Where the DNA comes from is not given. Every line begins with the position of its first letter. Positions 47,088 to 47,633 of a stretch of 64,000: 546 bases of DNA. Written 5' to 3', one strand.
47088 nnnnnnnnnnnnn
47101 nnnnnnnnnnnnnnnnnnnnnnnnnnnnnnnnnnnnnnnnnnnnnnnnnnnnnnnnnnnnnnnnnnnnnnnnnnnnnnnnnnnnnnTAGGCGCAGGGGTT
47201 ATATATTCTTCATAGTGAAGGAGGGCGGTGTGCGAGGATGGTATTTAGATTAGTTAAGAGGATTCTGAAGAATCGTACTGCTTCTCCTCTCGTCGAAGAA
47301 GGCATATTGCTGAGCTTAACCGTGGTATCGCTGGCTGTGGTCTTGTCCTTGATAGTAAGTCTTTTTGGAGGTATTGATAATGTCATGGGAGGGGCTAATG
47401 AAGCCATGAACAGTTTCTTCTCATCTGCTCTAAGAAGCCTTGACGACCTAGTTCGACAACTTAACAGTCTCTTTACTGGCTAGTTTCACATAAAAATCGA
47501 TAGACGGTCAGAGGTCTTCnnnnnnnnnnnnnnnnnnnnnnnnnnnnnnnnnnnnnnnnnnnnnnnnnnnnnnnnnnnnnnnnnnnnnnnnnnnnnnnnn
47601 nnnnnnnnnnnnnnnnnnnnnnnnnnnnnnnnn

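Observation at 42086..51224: Ten-gene co-directional array: TFB paralog + Tad-like type IV filament machinery + HerA/VirB4-like ATPase + XPD helicase + Fap7 kinase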

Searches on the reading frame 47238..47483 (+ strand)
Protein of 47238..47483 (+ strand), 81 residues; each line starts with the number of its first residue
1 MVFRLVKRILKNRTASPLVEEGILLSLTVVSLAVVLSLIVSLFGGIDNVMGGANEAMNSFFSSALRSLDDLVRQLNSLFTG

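Call 4: search_protein_families(library=pfam, proteins=[window:47238-47483:+], max_evalue=0.1)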
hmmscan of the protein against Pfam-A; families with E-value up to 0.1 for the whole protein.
window:47238-47483:+ (81 aa): 2 families
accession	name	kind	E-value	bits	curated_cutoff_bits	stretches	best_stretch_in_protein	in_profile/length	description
PF03186.18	CobD_Cbib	-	0.074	12.8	34.4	1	6-75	31-103/282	CobD/Cbib protein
PF23711.1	DUF7156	-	0.077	13.5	27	0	13-46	16-49/53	Family of unknown function (DUF7156)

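Call 5: search_protein_families(library=ncbifam, proteins=[window:47238-47483:+], max_evalue=0.1)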
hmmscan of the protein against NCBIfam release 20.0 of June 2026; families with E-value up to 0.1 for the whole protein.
window:47238-47483:+ (81 aa): 1 family
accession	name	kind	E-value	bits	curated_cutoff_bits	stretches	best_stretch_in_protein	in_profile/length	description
TIGR02599.1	TIGR02599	subfamily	0.076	12.2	256.5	1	19-76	5-57/361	Verru_Chthon cassette protein C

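Call 89: search_protein_families(library=pfam, alignment_id=A7, max_evalue=0.1)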
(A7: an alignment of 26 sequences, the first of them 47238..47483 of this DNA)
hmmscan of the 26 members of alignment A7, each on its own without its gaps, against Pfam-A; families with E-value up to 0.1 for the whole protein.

A. member 1, window:47238-47483:+ (81 aa): 2 families
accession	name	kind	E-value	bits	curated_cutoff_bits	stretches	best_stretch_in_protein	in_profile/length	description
PF03186.18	CobD_Cbib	-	0.074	12.8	34.4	1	6-75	31-103/282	CobD/Cbib protein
PF23711.1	DUF7156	-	0.077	13.5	27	0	13-46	16-49/53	Family of unknown function (DUF7156)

B. families by the number of members that match (of 26 scanned): 11 families
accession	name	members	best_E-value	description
PF20040.4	DUF6442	2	0.012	Family of unknown function (DUF6442)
PF03040.20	CemA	2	0.022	CemA family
PF03186.18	CobD_Cbib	2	0.055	CobD/Cbib protein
PF07790.16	Pilin_N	1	0.0068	Archaeal Type IV pilin, N-terminal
PF00584.25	SecE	1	0.01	SecE/Sec61-gamma subunits of protein translocation complex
PF23670.1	PIGBOS1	1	0.037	PIGBOS1-like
PF24431.1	DUF7554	1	0.039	Family of unknown function (DUF7554)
PF15330.11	SIT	1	0.054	SHP2-interacting transmembrane adaptor protein, SIT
PF15052.11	TMEM169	1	0.058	TMEM169 protein family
PF04964.19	Flp_Fap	1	0.062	Flp/Fap pilin component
PF23711.1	DUF7156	1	0.077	Family of unknown function (DUF7156)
